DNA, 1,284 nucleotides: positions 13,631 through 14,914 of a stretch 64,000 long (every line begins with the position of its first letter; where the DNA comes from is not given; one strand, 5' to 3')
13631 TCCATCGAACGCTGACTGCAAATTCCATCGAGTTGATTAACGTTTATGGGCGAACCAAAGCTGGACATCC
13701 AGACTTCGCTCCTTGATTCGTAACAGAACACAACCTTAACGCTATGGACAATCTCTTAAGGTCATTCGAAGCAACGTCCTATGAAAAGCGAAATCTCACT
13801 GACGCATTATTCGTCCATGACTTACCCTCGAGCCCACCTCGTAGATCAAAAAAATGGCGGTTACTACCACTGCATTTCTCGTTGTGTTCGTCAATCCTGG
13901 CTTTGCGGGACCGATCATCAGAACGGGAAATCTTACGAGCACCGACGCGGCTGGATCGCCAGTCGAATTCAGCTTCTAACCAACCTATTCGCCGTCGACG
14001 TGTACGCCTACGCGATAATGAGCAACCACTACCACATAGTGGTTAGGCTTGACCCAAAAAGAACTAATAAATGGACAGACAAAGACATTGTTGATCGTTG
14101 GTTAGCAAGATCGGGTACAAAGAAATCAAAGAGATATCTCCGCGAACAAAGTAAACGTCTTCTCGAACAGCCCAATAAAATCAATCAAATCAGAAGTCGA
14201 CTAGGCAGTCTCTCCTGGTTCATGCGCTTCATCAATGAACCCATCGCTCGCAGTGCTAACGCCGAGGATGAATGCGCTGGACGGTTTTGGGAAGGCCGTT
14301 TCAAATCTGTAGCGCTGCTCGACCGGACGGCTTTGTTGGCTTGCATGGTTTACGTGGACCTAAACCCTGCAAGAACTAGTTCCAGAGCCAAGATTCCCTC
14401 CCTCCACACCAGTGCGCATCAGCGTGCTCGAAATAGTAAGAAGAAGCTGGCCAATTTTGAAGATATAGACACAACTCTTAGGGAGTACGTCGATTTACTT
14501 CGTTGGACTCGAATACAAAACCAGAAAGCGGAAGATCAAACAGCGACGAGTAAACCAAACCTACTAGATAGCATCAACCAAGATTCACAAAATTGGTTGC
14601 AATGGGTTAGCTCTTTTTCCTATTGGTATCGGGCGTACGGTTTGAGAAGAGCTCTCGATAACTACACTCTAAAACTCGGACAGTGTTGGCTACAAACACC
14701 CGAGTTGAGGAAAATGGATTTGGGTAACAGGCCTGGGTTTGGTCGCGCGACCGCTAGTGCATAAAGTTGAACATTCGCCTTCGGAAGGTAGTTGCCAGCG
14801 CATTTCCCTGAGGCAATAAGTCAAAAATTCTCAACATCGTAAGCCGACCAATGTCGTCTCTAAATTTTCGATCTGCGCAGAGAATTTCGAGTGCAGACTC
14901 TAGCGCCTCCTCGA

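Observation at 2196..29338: Dispersed intergenic repeat family with the near-invariant core GGACA(G/T)CC: about two dozen copies, confined to the left half of the window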

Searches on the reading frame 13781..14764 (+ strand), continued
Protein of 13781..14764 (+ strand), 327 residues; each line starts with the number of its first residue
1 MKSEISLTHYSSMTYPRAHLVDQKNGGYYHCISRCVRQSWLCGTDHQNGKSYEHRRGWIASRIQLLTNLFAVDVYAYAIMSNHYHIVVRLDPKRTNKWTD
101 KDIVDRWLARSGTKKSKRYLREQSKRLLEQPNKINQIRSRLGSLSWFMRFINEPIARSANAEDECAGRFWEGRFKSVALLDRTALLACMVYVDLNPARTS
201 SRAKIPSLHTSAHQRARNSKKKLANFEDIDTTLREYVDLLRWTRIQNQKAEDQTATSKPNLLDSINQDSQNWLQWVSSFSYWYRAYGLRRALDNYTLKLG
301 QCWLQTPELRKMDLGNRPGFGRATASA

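Call 88: search_protein_families(library=pfam, alignment_id=A5, max_evalue=1)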
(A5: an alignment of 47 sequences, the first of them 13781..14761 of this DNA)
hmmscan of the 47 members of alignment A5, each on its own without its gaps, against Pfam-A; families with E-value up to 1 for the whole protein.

A. member 1, window:13781-14761:+ (327 aa): 1 family
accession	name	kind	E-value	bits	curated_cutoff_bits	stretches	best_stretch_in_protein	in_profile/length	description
PF01797.21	Y1_Tnp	-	0.017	15.7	23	1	59-93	28-62/121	Transposase IS200 like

B. families by the number of members that match (of 47 scanned): 23 families
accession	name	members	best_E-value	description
PF01797.21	Y1_Tnp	46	2.1e-06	Transposase IS200 like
PF09722.15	Xre_MbcA_ParS_C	1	3.6e-06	Antitoxin Xre/MbcA/ParS C-terminal toxin-binding domain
PF12475.13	Amdo_NSP_1-3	1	0.035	Amdovirus non-structural protein 1-3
PF11795.13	DUF3322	1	0.047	Uncharacterized protein conserved in bacteria N-term (DUF3322)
PF21013.2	LOC400499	1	0.055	LOC400499 family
PF10664.14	NdhM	1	0.055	Cyanobacterial and plastid NDH-1 subunit M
PF15789.10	Hyr1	1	0.062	Hyphally regulated cell wall GPI-anchored protein 1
PF09516.16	RE_CfrBI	1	0.077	CfrBI restriction endonuclease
PF09632.15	Rac1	1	0.082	Rac1-binding domain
PF12795.12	MscS_porin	1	0.1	Mechanosensitive ion channel porin domain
PF19443.4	DAHL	1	0.11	DAHL domain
PF12482.14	DUF3701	1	0.11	Phage integrase protein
PF02983.19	Pro_Al_protease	1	0.12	Alpha-lytic protease prodomain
PF18113.7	Rbx_binding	1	0.15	Rubredoxin binding C-terminal domain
PF04158.19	Sof1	1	0.16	Sof1-like domain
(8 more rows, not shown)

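Call 107: search_dna_similar(query=window:13781-14761:+, collection=plasmids, mode=protein, max_rows=25, max_evalue=1e-10)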
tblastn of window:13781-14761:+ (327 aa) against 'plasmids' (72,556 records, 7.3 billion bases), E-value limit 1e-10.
Records with a match: 13; places in all: 25; records where one place covers at least 80% of the query: 8.
Best place of each record, by identity: <60% 13.
By first word of the organism name: Pseudoalteromonas 7; Shewanella 1; Aeromonas 1; Vibrio 1; Photobacterium 1; Catenovulum 1; Saccharobesus 1.
By predicted mobility (MOB-suite, as given by PLSDB): non-mobilizable 12; conjugative 1.
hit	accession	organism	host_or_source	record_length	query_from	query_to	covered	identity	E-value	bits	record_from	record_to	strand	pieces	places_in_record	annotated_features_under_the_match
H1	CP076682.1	Pseudoalteromonas shioyasakiensis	isolated microorganism,Ocean water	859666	5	296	89%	41.4%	2e-54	198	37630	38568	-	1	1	transposase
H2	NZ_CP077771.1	Pseudoalteromonas shioyasakiensis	Haliotis discus hannai,plate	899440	5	296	89%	41.1%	2e-53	195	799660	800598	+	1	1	transposase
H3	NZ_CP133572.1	Pseudoalteromonas sp. HL-AS2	sediment core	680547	20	280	80%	44.2%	2e-61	218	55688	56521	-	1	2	transposase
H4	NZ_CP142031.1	Pseudoalteromonas sp. CuT4-3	whole organism,deep-sea sediment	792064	20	280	80%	44.0%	4e-61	218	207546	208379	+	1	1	transposase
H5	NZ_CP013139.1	Pseudoalteromonas sp. Bsw20308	seawater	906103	20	280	80%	44.0%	6e-56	202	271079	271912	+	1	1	transposase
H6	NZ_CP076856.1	Shewanella decolorationis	sludge,sludge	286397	6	299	90%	38.4%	5e-57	206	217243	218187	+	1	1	hypothetical protein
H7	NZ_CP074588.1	Pseudoalteromonas piscicida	mixed culture,water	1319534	11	280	83%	41.4%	2e-53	195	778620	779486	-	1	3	none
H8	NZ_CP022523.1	Pseudoalteromonas sp. NC201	pure culture,sea water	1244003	11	280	83%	41.0%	3e-53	194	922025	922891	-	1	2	none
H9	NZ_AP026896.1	Aeromonas caviae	Microbe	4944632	4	279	84%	39.2%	6e-50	295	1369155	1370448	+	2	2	none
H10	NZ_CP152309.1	Vibrio tritonius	-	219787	13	262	76%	43.0%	2e-54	198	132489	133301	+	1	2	hypothetical protein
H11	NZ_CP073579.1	Photobacterium sp. GJ3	-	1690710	5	279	84%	38.8%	3e-56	203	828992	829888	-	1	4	record has no annotation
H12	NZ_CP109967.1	Catenovulum adriaticum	algae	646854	13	279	82%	36.5%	9e-53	193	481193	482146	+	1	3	transposase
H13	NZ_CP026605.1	Saccharobesus litoralis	algae mud,microbial mat/biofilm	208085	28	200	53%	52.2%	5e-54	197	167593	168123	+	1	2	transposase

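Call 108: get_annotated_region(hit=H3, flank=3000)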
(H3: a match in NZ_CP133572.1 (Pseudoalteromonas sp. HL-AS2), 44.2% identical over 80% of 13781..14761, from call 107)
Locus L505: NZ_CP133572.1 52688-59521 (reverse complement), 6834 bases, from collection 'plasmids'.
description: Pseudoalteromonas sp. HL-AS2 plasmid unnamed, complete sequence
organism: Pseudoalteromonas sp. HL-AS2 (NCBI taxid 3071082)
taxonomy: Bacteria; Pseudomonadota; Gammaproteobacteria; Alteromonadales; Pseudoalteromonadaceae; Pseudoalteromonas; Pseudoalteromonas sp. HL-AS2
host: -; source: sediment core; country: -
typing (MOB-suite, as given by PLSDB): non-mobilizable
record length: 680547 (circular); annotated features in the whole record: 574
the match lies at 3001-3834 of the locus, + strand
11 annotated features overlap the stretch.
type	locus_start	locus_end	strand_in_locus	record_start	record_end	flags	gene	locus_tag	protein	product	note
CDS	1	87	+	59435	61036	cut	-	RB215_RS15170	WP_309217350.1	PepSY-associated TM helix domain-containing protein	-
CDS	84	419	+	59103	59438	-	-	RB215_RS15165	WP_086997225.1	DUF3325 domain-containing protein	-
CDS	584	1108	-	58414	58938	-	-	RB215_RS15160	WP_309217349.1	lipocalin family protein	-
CDS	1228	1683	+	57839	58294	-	-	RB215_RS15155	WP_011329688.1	YaiI/YqxD family protein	-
CDS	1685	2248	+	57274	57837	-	-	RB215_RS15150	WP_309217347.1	hypothetical protein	-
CDS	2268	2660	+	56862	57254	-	-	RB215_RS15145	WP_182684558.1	ACT domain-containing protein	-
CDS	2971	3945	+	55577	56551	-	-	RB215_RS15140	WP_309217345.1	transposase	-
CDS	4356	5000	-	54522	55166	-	-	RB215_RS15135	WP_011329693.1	LysE family translocator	-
CDS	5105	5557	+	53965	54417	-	-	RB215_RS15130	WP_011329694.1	Lrp/AsnC family transcriptional regulator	-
CDS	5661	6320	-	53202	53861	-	-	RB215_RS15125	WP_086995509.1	class I SAM-dependent methyltransferase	-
CDS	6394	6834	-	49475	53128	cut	-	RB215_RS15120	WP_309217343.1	SbcC/MukB-like Walker B domain-containing protein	-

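Call 109: get_annotated_region(hit=H6, flank=3000)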
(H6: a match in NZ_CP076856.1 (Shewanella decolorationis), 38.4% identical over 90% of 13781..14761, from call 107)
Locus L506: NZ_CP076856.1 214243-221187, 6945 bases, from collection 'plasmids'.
description: Shewanella decolorationis strain Ni1-3 plasmid pNi1-3, complete sequence
organism: Shewanella decolorationis (NCBI taxid 256839)
taxonomy: Bacteria; Pseudomonadota; Gammaproteobacteria; Alteromonadales; Shewanellaceae; Shewanella; Shewanella decolorationis
host: -; source: sludge,sludge; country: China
typing (MOB-suite, as given by PLSDB): conjugative; replicon rep_cluster_493; relaxase MOBH; mating-pair formation MPF_F
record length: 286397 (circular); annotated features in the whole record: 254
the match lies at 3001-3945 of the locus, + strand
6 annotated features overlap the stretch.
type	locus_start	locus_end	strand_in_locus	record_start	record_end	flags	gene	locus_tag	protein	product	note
CDS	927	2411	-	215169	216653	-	-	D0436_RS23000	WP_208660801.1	serine hydrolase domain-containing protein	-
CDS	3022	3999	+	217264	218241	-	-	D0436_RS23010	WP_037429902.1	hypothetical protein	-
CDS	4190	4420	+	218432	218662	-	-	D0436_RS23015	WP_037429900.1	LysR substrate-binding domain-containing protein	-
CDS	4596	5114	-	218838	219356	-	-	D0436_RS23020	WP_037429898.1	hypothetical protein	-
CDS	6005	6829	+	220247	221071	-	-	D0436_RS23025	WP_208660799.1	abortive infection family protein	-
CDS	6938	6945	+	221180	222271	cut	-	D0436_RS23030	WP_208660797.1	hypothetical protein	-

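Call 110: get_annotated_region(hit=H1, flank=3000)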
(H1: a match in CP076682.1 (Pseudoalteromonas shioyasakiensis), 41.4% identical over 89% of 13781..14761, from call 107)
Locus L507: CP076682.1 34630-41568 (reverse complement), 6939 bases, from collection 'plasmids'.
description: Pseudoalteromonas shioyasakiensis strain A316 plasmid megaplasmid, complete sequence
organism: Pseudoalteromonas shioyasakiensis (NCBI taxid 1190813)
taxonomy: Bacteria; Pseudomonadota; Gammaproteobacteria; Alteromonadales; Pseudoalteromonadaceae; Pseudoalteromonas; Pseudoalteromonas shioyasakiensis
host: -; source: isolated microorganism,Ocean water; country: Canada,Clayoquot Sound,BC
typing (MOB-suite, as given by PLSDB): non-mobilizable
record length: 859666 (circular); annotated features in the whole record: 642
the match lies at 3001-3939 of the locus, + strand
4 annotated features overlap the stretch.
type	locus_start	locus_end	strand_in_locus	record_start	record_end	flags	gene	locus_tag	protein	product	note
CDS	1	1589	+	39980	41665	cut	-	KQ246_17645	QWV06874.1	hypothetical protein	-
CDS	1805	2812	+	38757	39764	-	-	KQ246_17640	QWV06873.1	isocitrate dehydrogenase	-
CDS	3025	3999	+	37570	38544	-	-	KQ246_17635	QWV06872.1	transposase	-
CDS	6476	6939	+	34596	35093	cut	ilvN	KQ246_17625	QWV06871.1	acetolactate synthase small subunit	-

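Call 111: get_annotated_region(hit=H12, flank=3000)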
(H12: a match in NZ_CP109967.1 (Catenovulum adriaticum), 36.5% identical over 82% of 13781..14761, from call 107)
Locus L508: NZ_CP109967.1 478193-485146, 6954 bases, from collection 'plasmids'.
description: Catenovulum adriaticum strain TS8 plasmid pCadTS8_2, complete sequence
organism: Catenovulum adriaticum (NCBI taxid 2984846)
taxonomy: Bacteria; Pseudomonadota; Gammaproteobacteria; Alteromonadales; Alteromonadaceae; Catenovulum; Catenovulum adriaticum
host: -; source: algae; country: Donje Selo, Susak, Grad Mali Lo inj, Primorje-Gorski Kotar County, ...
typing (MOB-suite, as given by PLSDB): non-mobilizable
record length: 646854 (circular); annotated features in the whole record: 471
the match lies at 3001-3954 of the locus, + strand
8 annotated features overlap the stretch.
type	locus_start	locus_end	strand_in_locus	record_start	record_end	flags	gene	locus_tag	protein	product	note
CDS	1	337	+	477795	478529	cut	-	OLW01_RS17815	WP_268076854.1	hypothetical protein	-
CDS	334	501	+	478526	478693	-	-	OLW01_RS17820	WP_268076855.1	hypothetical protein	-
CDS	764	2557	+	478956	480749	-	-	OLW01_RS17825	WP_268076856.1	malectin domain-containing carbohydrate-binding protein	-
CDS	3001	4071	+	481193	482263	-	-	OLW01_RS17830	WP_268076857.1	transposase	-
CDS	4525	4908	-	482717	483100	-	-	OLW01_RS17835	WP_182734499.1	hypothetical protein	-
CDS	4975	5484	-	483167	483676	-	-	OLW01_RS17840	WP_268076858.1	hypothetical protein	-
CDS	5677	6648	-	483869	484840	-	-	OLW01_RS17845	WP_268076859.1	class 1 fructose-bisphosphatase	GO:0005975 - carbohydrate metabolic process [Evidence IEA]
CDS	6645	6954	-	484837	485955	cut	fbaA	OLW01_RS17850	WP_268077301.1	class II fructose-bisphosphate aldolase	GO:0005975 - carbohydrate metabolic process [Evidence IEA]; GO:0006096 - glycolytic process [Evidence IEA]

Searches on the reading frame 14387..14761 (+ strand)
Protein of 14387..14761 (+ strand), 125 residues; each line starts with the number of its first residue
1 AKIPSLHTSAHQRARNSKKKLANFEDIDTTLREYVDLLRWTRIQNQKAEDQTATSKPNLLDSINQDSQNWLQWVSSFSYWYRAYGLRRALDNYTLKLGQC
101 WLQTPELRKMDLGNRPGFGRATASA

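Call 99: predict_structure(alignment_id=A6)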
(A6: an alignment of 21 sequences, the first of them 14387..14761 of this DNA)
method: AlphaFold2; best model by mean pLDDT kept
length: 125 residues; sequences in the alignment: 21
mean_pLDDT: 66.0   pTM: 0.52
mean pLDDT of the five models: 66.0, 65.3, 63.7, 60.8, 59.6
residues with pLDDT >= 90: 0; 70-90: 45; 50-70: 64; < 50: 16
segments of 3 or more residues with pLDDT < 50: 1-3, 80-83, 115-121
pLDDT, mean of each block of 10 residues (from residue 1): 52 62 77 82 73 73 83 64 54 64 64 49 51
secondary structure, 60 per line:
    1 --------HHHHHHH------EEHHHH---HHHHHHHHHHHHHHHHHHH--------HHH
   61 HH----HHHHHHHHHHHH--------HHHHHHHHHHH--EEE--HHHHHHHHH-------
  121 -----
elements in order: H9-15 H24-27 H31-49 H58-62 H67-78 H87-97 E100-102 H105-113

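Call 102: fold_search(model_id=the predicted structure, library=pdb)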
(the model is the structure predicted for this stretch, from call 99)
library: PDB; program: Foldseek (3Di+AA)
matches with E <= 10: 7; with E <= 0.001: 0
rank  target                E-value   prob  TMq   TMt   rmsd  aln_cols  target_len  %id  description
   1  4nqg_A                6.1e+00  0.02  0.18  0.12  14.1       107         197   10  Crystal Structure of Ca(2+)-regulated photoprotein mitrocomin from Jellyfish Mitrocoma cellularia at 1.3 Angstrom reso (released 2014-11-26)
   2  8xlf_A                7.3e+00  0.01  0.13  0.01  19.2       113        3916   14  Structure of chimeric RyR (released 2024-10-30)
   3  3keo_B                9.3e+00  0.02  0.17  0.11  11.3        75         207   17  Crystal Structure of a Rex-family transcriptional regulatory protein from Streptococcus agalactiae complexed with NAD+ (released 2010-11-10)
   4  4ica_A                9.3e+00  0.01  0.19  0.20  14.9       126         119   10  Crystal structure of a C-terminal truncated form of the matrix subunit (p15) of Feline Immunodeficiency Virus (FIV) (released 2013-07-10)
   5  7y16_C                9.3e+00  0.01  0.15  0.13   9.2        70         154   13  Crystal structure of rRNA-processing protein Las1 (released 2023-06-14)
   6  9dvt_A                9.9e+00  0.02  0.16  0.28   9.8        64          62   14  Cryo-EM structure of RpaA bound to PkaiBC DNA and the CTD of the alpha subunit of RNAP from the cyanobacterium Synecho (released 2025-10-15)
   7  7ak7_C                9.9e+00  0.01  0.18  0.22  14.7        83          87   16  Structure of Salmonella TacT2 toxin bound to TacA2 antitoxin (released 2021-08-18)
